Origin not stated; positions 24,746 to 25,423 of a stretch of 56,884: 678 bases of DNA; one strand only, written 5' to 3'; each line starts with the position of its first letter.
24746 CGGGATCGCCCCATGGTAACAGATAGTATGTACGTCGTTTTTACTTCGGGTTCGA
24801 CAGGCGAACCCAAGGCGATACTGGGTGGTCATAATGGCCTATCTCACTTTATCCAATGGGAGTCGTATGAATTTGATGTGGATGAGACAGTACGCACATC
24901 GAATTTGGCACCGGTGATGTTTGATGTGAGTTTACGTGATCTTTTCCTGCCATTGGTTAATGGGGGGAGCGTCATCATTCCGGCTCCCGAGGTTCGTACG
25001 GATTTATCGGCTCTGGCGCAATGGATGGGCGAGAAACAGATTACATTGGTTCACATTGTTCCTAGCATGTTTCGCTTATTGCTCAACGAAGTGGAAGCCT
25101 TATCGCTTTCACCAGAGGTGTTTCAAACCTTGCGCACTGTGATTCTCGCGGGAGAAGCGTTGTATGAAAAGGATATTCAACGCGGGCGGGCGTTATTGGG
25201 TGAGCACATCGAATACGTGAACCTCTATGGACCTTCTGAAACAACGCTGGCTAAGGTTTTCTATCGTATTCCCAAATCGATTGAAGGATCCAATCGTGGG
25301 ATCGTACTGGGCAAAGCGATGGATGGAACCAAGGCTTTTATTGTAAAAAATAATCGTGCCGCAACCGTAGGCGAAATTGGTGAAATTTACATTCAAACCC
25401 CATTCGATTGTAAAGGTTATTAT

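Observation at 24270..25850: Second NRPS adenylation domain has a specificity code (about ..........) that I cannot match to any standard substrate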

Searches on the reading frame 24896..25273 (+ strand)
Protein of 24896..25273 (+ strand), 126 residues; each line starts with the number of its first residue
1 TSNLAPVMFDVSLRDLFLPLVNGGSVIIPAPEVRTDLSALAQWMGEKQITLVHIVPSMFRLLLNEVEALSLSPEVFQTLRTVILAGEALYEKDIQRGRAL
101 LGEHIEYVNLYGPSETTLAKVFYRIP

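Call 29: find_related_loci(query=A1, collection=genome_contigs, flank=10000)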
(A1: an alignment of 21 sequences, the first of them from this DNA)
Query A1 (126 aa) in genome_contigs; peptide patterns used: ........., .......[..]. (x = any residue, [..] = any of these).
227 stretches matched a pattern; 214 encode a relative of the query (tblastn E <= 1e-3); the best 80 are kept; 78 distinct loci.
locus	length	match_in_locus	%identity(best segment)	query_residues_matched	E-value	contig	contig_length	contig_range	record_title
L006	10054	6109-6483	53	1-125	4e-42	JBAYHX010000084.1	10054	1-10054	MAG: Candidatus Latescibacterota bacterium isolate SO_2016_GW1_16 scaffold12284_OW334_2016, whole genome shotgun sequenc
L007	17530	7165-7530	52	4-125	2e-41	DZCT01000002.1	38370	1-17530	MAG TPA_asm: Desulfatirhabdium butyrativorans isolate SulCav_PC08_64_48_9 SulCav_PC08-64_464_length_38370_cov_5.241811,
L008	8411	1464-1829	52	4-125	2e-41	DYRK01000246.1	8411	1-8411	MAG TPA_asm: Desulfatirhabdium butyrativorans isolate SulCav_GS10_10_47_57 SulCav_GS10_10_16112_length_8411_cov_23_53506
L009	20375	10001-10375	54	1-125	2e-41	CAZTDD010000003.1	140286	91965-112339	MAG TPA_asm: uncultured bacterium isolate SRP141376_co1_272 genome assembly, contig: NODE_256_length_140286_cov_8.697050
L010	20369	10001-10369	55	1-126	4e-41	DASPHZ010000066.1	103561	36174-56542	MAG TPA_asm: Thermoanaerobaculia bacterium isolate SMAG_U11969 k141_53570, whole genome shotgun sequence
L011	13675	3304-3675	51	2-125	4e-41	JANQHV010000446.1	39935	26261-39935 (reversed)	MAG: SAR324 cluster bacterium isolate PL24a_bin.25 k99_768292, whole genome shotgun sequence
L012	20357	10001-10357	55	1-126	5e-41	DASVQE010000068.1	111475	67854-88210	MAG TPA_asm: Thermoanaerobaculia bacterium isolate SMAG_U3198 k141_237846, whole genome shotgun sequence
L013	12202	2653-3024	53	2-125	2e-40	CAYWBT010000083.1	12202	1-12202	MAG TPA_asm: uncultured bacterium isolate SRP178699_co2_98 genome assembly, contig: NODE_4805_length_12202_cov_5.391125,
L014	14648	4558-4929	53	2-125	6e-40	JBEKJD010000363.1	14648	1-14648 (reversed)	MAG: Dissulfurispiraceae bacterium isolate SPRUCE 315 SPRUCE_315_363, whole genome shotgun sequence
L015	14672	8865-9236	55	2-125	7e-40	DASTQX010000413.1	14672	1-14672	MAG TPA_asm: Pyrinomonadaceae bacterium isolate SMAG_U2236 k141_1738400, whole genome shotgun sequence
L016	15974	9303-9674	50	2-125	6e-40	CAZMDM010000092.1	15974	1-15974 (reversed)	MAG TPA_asm: uncultured Desulfonema sp. isolate binchicken_co23_92 genome assembly, contig: k141_190234, whole genome sh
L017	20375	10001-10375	52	1-125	2e-39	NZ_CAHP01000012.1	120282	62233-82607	Magnetospirillum molischianum DSM 120, whole genome shotgun sequence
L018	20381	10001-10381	51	1-125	6e-39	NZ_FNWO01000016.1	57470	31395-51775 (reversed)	Magnetospirillum fulvum strain DSM 13234, whole genome shotgun sequence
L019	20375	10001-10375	50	1-124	2e-38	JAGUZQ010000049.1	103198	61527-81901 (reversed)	MAG: Planctomycetota bacterium isolate DeMMO6_1 c_000000056570, whole genome shotgun sequence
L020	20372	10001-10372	52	2-125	1e-38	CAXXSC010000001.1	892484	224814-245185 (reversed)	MAG: Candidatus Latescibacterota bacterium isolate 3219b954-e10d-4382-8a72-06d1161b35cc genome assembly, contig: contig_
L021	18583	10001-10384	51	2-125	8e-38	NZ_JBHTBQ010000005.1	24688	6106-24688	Iodobacter arcticus strain CCUG 62945 GCM70025286_26, whole genome shotgun sequence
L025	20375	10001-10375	50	2-126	4e-38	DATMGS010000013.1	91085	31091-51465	MAG TPA_asm: Puia sp. isolate SMAG_U13495 k141_1908327, whole genome shotgun sequence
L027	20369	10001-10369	52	2-125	3e-38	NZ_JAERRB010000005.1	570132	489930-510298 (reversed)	Chryseolinea lacunae strain Jin1 contig5, whole genome shotgun sequence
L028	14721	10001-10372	53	2-125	3e-38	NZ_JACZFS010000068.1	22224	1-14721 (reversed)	Nisaea nitritireducens strain DSM 19540 Scaffold9_3, whole genome shotgun sequence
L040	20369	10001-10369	52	2-125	2e-37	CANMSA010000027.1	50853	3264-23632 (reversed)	uncultured Flavobacteriaceae bacterium isolate 2-697.fasta genome assembly, contig: NODE_27, whole genome shotgun sequen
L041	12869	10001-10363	51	4-125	1e-37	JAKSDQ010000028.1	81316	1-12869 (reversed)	MAG: Cytophagales bacterium isolate MAG.99 k141_9870550, whole genome shotgun sequence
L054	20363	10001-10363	50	4-125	7e-36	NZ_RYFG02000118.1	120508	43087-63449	Candidatus Methylobacter oryzae strain KRF1 C967, whole genome shotgun sequence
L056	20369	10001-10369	49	2-125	1e-35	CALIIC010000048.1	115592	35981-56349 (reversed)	MAG: uncultured Flavobacteriaceae bacterium isolate R3_Bin_Bin_9_sub_1 genome assembly, contig: c_000000989939, whole ge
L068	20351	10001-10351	48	4-122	7e-35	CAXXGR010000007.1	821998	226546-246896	MAG: Candidatus Kapaibacterium sp. isolate e0203437-6bf0-458e-9b39-a3b2dce24231 genome assembly, contig: contig_7, whole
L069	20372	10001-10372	51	1-125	7e-35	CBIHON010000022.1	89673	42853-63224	MAG TPA_asm: uncultured Burkholderiales bacterium isolate SRR18156200_binner123_Refined_13 genome assembly, contig: ERZ2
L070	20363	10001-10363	52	2-125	1e-34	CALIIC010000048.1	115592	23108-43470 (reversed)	MAG: uncultured Flavobacteriaceae bacterium isolate R3_Bin_Bin_9_sub_1 genome assembly, contig: c_000000989939, whole ge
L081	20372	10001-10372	47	2-125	2e-33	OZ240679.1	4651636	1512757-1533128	MAG: uncultured Pseudoalteromonas sp. isolate b477293d-19e9-444a-a3ef-2e93a42cbec6 genome assembly, chromosome: 1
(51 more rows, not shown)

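Call 32: search_protein_families(library=pfam, proteins=[L007:6523-12975:+, L021:9368-16738:+, L054:9431-16738:+, L014:3952-8388:+], max_evalue=0.00001)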
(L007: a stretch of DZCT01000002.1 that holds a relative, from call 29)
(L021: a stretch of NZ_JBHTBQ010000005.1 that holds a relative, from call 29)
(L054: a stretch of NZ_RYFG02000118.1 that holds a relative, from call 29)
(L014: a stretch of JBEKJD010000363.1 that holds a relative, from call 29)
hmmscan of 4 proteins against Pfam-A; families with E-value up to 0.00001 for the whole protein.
L007:6523-12975:+ (2151 aa): 4 families
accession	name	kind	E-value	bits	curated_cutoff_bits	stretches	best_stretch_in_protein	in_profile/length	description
PF00668.25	Condensation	-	1.6e-213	710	30.6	2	628-1072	2-456/456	Condensation domain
PF00501.34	AMP-binding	-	4e-152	506.9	29.9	2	1092-1443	1-384/384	AMP-binding enzyme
PF00550.31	PP-binding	-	3.9e-29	101.1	20.8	2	548-611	2-67/67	Phosphopantetheine attachment site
PF13193.12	AMP-binding_C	-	2.4e-09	38.4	24.5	0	1500-1578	1-76/76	AMP-binding enzyme C-terminal domain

L021:9368-16738:+ (2457 aa): 4 families
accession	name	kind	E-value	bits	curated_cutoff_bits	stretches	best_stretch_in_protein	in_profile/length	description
PF00668.25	Condensation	-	2.5e-170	567.5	30.6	2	634-1080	1-455/456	Condensation domain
PF00501.34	AMP-binding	-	9e-140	466.3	29.9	2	1100-1449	1-384/384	AMP-binding enzyme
PF00144.29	Beta-lactamase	-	1.4e-50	172.8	27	1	2124-2441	10-315/329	Beta-lactamase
PF00550.31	PP-binding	-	3.9e-28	97.9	20.8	2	553-615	3-67/67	Phosphopantetheine attachment site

L054:9431-16738:+ (2436 aa): 5 families
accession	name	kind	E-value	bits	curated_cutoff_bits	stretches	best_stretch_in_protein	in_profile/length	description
PF00668.25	Condensation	-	1e-193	644.6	30.6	2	604-1047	4-455/456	Condensation domain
PF00501.34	AMP-binding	-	3.6e-141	470.8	29.9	2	1067-1405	1-383/384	AMP-binding enzyme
PF00550.31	PP-binding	-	3.3e-27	95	20.8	2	523-585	3-67/67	Phosphopantetheine attachment site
PF13193.12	AMP-binding_C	-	1.2e-13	52.3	24.5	1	421-494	1-76/76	AMP-binding enzyme C-terminal domain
PF12847.13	Methyltransf_18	-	3.2e-06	27.7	27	1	1530-1639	4-109/151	Methyltransferase domain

L014:3952-8388:+ (1479 aa): 4 families
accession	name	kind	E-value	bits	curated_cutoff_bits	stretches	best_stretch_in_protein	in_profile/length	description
PF00501.34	AMP-binding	-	6.8e-156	519.3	29.9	2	1090-1434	1-384/384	AMP-binding enzyme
PF00668.25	Condensation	-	1.2e-110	370.8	30.6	1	618-1070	2-456/456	Condensation domain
PF00550.31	PP-binding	-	4.1e-14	53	20.8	1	538-601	2-67/67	Phosphopantetheine attachment site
PF13193.12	AMP-binding_C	-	2.1e-06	29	24.5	1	436-509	1-76/76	AMP-binding enzyme C-terminal domain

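Call 40: search_protein_families(library=pfam, proteins=[L016:1-5508:+, L016:7505-8329:+, L028:1673-7549:+, L081:2-7450:+, L081:16803-17792:+, L081:17874-18950:+], max_evalue=0.00001)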
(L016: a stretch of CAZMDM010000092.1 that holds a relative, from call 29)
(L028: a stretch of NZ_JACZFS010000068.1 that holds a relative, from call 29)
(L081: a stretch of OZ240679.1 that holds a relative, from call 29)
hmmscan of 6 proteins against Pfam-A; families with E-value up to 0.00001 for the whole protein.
L016:1-5508:+ (1836 aa): 4 families
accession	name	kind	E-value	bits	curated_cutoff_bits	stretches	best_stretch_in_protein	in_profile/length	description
PF00668.25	Condensation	-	6.2e-281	932.1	30.6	3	1379-1821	3-454/456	Condensation domain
PF00501.34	AMP-binding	-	7.5e-95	318.4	29.9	1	346-703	1-384/384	AMP-binding enzyme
PF00550.31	PP-binding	-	1.2e-13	51.6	20.8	1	871-931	4-67/67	Phosphopantetheine attachment site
PF13193.12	AMP-binding_C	-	2.5e-09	38.4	24.5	1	760-837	1-76/76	AMP-binding enzyme C-terminal domain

L016:7505-8329:+ (275 aa): 0 families

L028:1673-7549:+ (1959 aa): 12 families
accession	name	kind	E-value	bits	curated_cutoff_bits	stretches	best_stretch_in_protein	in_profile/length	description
PF00668.25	Condensation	-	1.6e-105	353.9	30.6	1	1494-1925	3-443/456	Condensation domain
PF00109.32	ketoacyl-synt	-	8.2e-69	232.4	20.8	1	13-261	4-252/252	Beta-ketoacyl synthase, N-terminal domain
PF00698.26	Acyl_transf_1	-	6.8e-55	187.2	32.7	1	532-807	1-268/319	Acyl transferase domain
PF08659.16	KR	-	1.8e-43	149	22.6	1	1144-1324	1-178/180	KR domain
PF02801.28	Ketoacyl-synt_C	-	2.8e-40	137.5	20.8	1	269-384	1-118/119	Beta-ketoacyl synthase, C-terminal domain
PF22621.2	CurL-like_PKS_C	-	7.4e-21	74.3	27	1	450-513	1-64/64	CurL-like, PKS C-terminal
PF16197.11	KAsynt_C_assoc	-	1.8e-19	70.6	33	1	387-501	1-110/111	Ketoacyl-synthetase C-terminal extension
PF22336.2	RhiE-like_linker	-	4.7e-15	55.8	27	1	455-515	3-62/67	RhiE-like, KS-MAT linker domain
PF00550.31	PP-binding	-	1.2e-13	51.6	20.8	1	1410-1471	4-67/67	Phosphopantetheine attachment site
PF00106.31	adh_short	-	2.6e-10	40.5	26.6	1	1146-1243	3-97/195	short chain dehydrogenase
PF21394.3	Beta-ketacyl_N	-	2.4e-08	34.2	26.9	1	944-1084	16-155/170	Beta-ketoacyl synthase-like, N-terminal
PF13561.12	adh_short_C2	-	1.5e-06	28.5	27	1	1165-1304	17-153/236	Enoyl-(Acyl carrier protein) reductase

L081:2-7450:+ (2483 aa): 4 families
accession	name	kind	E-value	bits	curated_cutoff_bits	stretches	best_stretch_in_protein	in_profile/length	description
PF00668.25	Condensation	-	1.6e-183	611.1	30.6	4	2003-2437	8-439/456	Condensation domain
PF00501.34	AMP-binding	-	2.9e-72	244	29.9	1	1389-1742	5-384/384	AMP-binding enzyme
PF00550.31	PP-binding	-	2.8e-21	76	20.8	2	408-471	2-67/67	Phosphopantetheine attachment site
PF13193.12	AMP-binding_C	-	9e-08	33.4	24.5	1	1797-1874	1-76/76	AMP-binding enzyme C-terminal domain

L081:16803-17792:+ (330 aa): 1 family
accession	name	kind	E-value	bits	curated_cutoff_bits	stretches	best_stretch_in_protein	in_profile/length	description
PF02668.22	TauD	-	9.8e-37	127.7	27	1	40-322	22-265/267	Taurine catabolism dioxygenase TauD, TfdA family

L081:17874-18950:+ (359 aa): 1 family
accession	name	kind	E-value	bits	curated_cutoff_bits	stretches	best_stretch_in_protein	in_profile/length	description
PF04338.18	DUF481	-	7.3e-09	36.4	21.1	1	109-276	3-160/210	Protein of unknown function, DUF481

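Call 67: search_dna_similar(query=window:24896-25273:+, collection=plasmids, mode=protein, max_rows=25, max_evalue=1e-10)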
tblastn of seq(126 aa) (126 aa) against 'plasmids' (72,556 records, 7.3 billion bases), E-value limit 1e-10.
Records with a match: 182; places in all: 300; records where one place covers at least 80% of the query: 182.
Best place of each record, by identity: <60% 182.
By first word of the organism name: Ralstonia 100; Streptomyces 26; Bacillus 15; Mycetohabitans 9; Bradyrhizobium 2; Kitasatospora 2; Methylobacterium 2; Nostoc 2; Embleya 2; Burkholderia 2; and 18 more.
By predicted mobility (MOB-suite, as given by PLSDB): mobilizable 99; non-mobilizable 73; conjugative 10.
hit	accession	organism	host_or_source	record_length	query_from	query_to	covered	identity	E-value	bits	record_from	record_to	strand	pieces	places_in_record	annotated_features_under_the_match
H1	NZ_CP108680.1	Streptomyces sp. NBC_01216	-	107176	9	123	91%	47.0%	6e-25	105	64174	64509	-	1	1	non-ribosomal peptide synthetase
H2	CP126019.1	Bradyrhizobium japonicum USDA 123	Glycine max,soybean,root nodule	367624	1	126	100%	42.2%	2e-20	92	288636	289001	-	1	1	non-ribosomal peptide synthetase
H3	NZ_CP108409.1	Kitasatospora sp. NBC_01300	-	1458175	9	125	93%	45.3%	5e-25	105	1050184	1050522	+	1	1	record has no annotation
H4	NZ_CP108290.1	Kitasatospora sp. NBC_00039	-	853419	2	124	98%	42.7%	1e-22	98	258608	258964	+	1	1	non-ribosomal peptide synthetase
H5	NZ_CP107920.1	Streptomyces sp. NBC_00441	-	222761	9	126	94%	41.5%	5e-15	77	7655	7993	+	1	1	AMP-binding protein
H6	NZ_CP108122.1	Streptomyces sp. NBC_00209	-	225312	9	126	94%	41.5%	6e-15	77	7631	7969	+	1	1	AMP-binding protein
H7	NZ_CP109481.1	Streptomyces sp. NBC_01450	-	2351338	1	126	100%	38.1%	6e-18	85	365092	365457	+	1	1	none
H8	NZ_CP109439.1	Streptomyces sp. NBC_01483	-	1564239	9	126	94%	39.8%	4e-18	86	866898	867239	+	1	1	none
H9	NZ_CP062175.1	Mycetohabitans rhizoxinica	Rhizopus microsporus,bacterial culture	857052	6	126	96%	38.8%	3e-18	86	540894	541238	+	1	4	amino acid adenylation domain-containing protein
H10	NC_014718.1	Mycetohabitans rhizoxinica HKI 454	-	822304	6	126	96%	38.8%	4e-18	86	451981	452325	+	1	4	non-ribosomal peptide synthetase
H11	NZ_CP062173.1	Mycetohabitans rhizoxinica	Rhizopus microsporus,bacterial ...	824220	6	126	96%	38.8%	4e-18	86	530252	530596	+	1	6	amino acid adenylation domain-containing protein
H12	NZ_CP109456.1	Streptomyces sp. NBC_01456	-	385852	2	125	98%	37.1%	2e-13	72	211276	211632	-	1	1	amino acid adenylation domain-containing protein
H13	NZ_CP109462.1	Streptomyces sp. NBC_01454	-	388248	2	125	98%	37.1%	2e-13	72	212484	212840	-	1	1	amino acid adenylation domain-containing protein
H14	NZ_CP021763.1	Ralstonia pseudosolanacearum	Solanum lycopersicum,Tomato with ...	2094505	6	125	95%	38.3%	3e-14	75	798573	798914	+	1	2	none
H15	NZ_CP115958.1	Ralstonia pseudosolanacearum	Solanum lycopersicum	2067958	6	125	95%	38.3%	3e-14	75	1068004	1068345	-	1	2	none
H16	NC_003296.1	Ralstonia pseudosolanacearum GMI1000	-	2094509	6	125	95%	38.3%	3e-14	75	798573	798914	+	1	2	none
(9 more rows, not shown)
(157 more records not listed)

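Call 68: get_annotated_region(hit=H1, flank=12000)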
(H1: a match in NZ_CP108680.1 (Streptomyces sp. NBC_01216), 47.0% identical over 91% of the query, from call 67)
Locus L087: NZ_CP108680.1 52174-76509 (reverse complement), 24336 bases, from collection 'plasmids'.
description: Streptomyces sp. NBC_01216 plasmid unnamed3, complete sequence
organism: Streptomyces sp. NBC_01216 (NCBI taxid 2903778)
taxonomy: Bacteria; Actinomycetota; Actinomycetes; Kitasatosporales; Streptomycetaceae; Streptomyces; Streptomyces sp. NBC 01216
host: -; source: -; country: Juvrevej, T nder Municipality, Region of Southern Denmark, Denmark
typing (MOB-suite, as given by PLSDB): non-mobilizable; replicon rep_cluster_1910
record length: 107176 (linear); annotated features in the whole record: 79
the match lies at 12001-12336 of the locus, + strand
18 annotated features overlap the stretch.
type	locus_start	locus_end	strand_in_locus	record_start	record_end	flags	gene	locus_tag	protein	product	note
CDS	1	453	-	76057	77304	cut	-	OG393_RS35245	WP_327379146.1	acyltransferase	-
CDS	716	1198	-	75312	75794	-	-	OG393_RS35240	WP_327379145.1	SRPBCC domain-containing protein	-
CDS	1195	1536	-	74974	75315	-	-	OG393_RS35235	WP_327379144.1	YciI family protein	-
CDS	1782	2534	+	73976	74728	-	-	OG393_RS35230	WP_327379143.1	SDR family oxidoreductase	-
CDS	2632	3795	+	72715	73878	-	-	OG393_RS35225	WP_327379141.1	acyl-CoA dehydrogenase family protein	-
CDS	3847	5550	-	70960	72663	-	-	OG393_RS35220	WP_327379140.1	AMP-binding protein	-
CDS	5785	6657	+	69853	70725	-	-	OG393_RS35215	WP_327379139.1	LLM class F420-dependent oxidoreductase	-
CDS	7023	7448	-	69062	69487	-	-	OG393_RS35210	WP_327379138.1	BrxA/BrxB family bacilliredoxin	-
CDS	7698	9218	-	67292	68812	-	-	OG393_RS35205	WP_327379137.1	FAD-binding protein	-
CDS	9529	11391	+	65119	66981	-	asnB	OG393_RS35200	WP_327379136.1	asparagine synthase (glutamine-hydrolyzing)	GO:0006529 - asparagine biosynthetic process [Evidence IEA]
CDS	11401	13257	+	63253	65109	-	-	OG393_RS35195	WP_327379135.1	non-ribosomal peptide synthetase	-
CDS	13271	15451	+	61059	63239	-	-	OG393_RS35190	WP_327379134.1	condensation domain-containing protein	-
CDS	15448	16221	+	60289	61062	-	-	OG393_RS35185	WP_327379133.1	amino acid racemase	GO:0006520 - amino acid metabolic process [Evidence IEA]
CDS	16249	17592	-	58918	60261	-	-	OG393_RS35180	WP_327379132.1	extracellular solute-binding protein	-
CDS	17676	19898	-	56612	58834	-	-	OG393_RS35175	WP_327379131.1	molybdopterin-dependent oxidoreductase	-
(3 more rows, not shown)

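Call 69: get_annotated_region(hit=H2, flank=12000)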
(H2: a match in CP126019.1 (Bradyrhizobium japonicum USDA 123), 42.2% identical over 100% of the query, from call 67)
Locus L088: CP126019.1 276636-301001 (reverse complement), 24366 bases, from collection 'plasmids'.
description: Bradyrhizobium japonicum USDA 123 plasmid pUSDA123-1, complete sequence
organism: Bradyrhizobium japonicum USDA 123 (NCBI taxid 936135)
taxonomy: Bacteria; Pseudomonadota; Alphaproteobacteria; Hyphomicrobiales; Nitrobacteraceae; Bradyrhizobium; Bradyrhizobium japonicum; Bradyrhizobium japonicum USDA 123
host: -; source: Glycine max,soybean,root nodule; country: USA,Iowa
typing (MOB-suite, as given by PLSDB): mobilizable; replicon rep_cluster_506; relaxase MOBP
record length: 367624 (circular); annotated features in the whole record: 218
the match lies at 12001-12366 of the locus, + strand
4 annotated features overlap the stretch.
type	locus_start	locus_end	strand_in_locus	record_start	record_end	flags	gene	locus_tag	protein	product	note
CDS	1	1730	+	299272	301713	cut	-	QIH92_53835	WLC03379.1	penicillin acylase family protein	-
CDS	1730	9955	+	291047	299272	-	-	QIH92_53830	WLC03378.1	amino acid adenylation domain-containing protein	-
CDS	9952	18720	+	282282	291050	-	-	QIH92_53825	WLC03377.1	non-ribosomal peptide synthetase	-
CDS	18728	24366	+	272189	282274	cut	-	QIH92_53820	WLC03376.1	amino acid adenylation domain-containing protein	-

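Call 71: search_protein_families(library=pfam, proteins=[L087:15448-16218:+, L087:13271-15448:+, L087:11401-13254:+], max_evalue=0.001)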
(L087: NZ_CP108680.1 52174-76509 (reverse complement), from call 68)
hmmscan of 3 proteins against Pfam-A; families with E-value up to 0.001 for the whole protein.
L087:15448-16218:+ (257 aa): 1 family
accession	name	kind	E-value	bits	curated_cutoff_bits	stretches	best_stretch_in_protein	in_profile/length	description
PF01177.27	Asp_Glu_race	-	1.8e-35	123.1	31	1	21-235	1-208/211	Asp/Glu/Hydantoin racemase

L087:13271-15448:+ (726 aa): 2 families
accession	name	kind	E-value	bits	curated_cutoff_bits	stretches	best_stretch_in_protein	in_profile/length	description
PF00668.25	Condensation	-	2.9e-15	56.4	30.6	1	376-541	4-175/456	Condensation domain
PF06508.19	QueC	-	0.00027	21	22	1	84-146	2-64/210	Queuosine biosynthesis protein QueC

L087:11401-13254:+ (618 aa): 3 families
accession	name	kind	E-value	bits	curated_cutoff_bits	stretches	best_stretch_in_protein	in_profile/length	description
PF00501.34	AMP-binding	-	5.7e-67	226.6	29.9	1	13-365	4-384/384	AMP-binding enzyme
PF00550.31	PP-binding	-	1.2e-12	48.3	20.8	1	538-601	2-67/67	Phosphopantetheine attachment site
PF13193.12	AMP-binding_C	-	6.4e-11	43.5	24.5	1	425-509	2-76/76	AMP-binding enzyme C-terminal domain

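Call 73: get_annotated_region(hit=H16, flank=15000)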
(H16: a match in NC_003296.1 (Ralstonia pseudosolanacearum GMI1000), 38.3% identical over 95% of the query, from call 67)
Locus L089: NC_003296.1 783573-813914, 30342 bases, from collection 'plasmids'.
description: Ralstonia pseudosolanacearum GMI1000 plasmid pGMI1000MP, complete sequence
organism: Ralstonia pseudosolanacearum GMI1000 (NCBI taxid 267608)
taxonomy: Bacteria; Pseudomonadota; Betaproteobacteria; Burkholderiales; Burkholderiaceae; Ralstonia; Ralstonia pseudosolanacearum; Ralstonia pseudosolanacearum GMI1000
host: -; source: -; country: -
typing (MOB-suite, as given by PLSDB): mobilizable; relaxase MOBP
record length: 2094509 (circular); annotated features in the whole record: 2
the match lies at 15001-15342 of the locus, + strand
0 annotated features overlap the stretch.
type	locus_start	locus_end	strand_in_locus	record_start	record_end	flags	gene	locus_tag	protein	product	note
